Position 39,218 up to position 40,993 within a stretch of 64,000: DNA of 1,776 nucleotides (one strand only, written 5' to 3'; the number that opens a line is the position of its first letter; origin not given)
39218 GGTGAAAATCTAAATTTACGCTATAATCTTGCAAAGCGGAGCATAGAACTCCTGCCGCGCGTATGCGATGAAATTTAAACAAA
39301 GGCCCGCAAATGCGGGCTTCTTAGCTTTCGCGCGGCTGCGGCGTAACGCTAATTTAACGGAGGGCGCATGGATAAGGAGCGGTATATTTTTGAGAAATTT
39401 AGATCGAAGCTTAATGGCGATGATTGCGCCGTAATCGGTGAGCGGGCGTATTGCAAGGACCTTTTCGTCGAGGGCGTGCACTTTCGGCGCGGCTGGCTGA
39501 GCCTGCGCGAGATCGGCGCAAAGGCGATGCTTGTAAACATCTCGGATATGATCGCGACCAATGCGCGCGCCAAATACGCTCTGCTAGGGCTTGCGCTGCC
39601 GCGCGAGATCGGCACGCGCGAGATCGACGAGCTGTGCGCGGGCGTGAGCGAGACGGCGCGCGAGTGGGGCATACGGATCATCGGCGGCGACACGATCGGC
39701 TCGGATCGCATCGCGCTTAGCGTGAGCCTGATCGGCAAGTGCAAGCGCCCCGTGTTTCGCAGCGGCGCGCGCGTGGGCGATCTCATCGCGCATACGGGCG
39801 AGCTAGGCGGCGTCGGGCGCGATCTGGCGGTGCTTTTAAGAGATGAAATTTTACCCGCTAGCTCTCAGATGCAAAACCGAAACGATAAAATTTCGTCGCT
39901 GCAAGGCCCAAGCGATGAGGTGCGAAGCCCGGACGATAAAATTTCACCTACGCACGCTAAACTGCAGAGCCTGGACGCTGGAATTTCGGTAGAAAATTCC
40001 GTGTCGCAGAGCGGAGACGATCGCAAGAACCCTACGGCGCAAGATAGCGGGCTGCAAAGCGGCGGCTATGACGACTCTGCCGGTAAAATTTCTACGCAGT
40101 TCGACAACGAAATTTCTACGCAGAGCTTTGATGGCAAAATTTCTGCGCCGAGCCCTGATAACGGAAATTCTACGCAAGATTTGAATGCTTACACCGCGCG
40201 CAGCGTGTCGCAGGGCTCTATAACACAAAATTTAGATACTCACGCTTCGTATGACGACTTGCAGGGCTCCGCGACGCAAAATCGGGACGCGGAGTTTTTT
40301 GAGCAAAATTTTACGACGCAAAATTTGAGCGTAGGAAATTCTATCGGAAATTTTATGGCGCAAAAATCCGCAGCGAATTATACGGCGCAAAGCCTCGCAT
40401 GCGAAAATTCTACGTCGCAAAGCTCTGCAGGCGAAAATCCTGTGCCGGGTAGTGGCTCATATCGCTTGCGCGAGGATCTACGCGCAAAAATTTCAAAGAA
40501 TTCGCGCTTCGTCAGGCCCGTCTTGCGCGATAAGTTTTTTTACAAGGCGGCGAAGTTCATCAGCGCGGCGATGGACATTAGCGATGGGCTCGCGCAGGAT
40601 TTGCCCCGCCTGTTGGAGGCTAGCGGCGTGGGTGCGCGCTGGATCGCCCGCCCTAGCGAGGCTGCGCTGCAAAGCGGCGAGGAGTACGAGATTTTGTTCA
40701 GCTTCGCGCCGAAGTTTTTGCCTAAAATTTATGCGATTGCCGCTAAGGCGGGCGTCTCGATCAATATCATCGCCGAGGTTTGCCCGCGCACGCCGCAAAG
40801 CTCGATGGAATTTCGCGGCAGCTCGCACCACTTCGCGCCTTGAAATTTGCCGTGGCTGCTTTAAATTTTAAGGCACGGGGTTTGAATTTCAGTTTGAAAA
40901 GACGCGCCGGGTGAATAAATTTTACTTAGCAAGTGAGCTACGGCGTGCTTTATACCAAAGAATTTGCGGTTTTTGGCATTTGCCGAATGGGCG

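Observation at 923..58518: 14-bp perfect palindrome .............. occurs at least 13 times, almost always outside coding sequence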

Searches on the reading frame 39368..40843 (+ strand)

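Call 11: search_protein_families(library=ncbifam, proteins=[window:39368-40843:+], max_evalue=0.00001)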
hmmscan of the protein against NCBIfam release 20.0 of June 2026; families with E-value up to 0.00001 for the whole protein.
window:39368-40843:+ (491 aa): 8 families
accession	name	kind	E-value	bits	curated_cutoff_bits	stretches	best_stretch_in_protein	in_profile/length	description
NF004354.0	PRK05731.2-3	equivalog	1.8e-98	329.3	204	2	1-168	1-169/273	thiamine-phosphate kinase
TIGR01379.1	thiL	equivalog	1.5e-47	162.1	184.15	2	14-163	21-172/320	thiamine-phosphate kinase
NF004351.0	PRK05731.1-4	equivalog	2e-35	122.5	324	1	17-158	38-185/321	thiamine-phosphate kinase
NF004353.0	PRK05731.2-2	equivalog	1.1e-26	93.6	301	1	10-160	12-165/311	thiamine-phosphate kinase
NF004350.0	PRK05731.1-1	equivalog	8.2e-23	80.8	441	1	17-160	28-175/325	thiamine-phosphate kinase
TIGR04049.1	AIR_rel_sll0787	hypoth_equivalog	1.7e-10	40.5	321.3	1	14-143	40-167/318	sll0787 family AIR synthase-like protein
TIGR04050.1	MSMEG_0567_Cter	hypoth_equivalog_domain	8.2e-10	38.6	312.2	1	50-151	64-162/296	MSMEG_0567/sll0787 family protein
TIGR00476.1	selD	equivalog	1.6e-09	37.4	125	1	57-150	84-179/311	selenide, water dikinase SelD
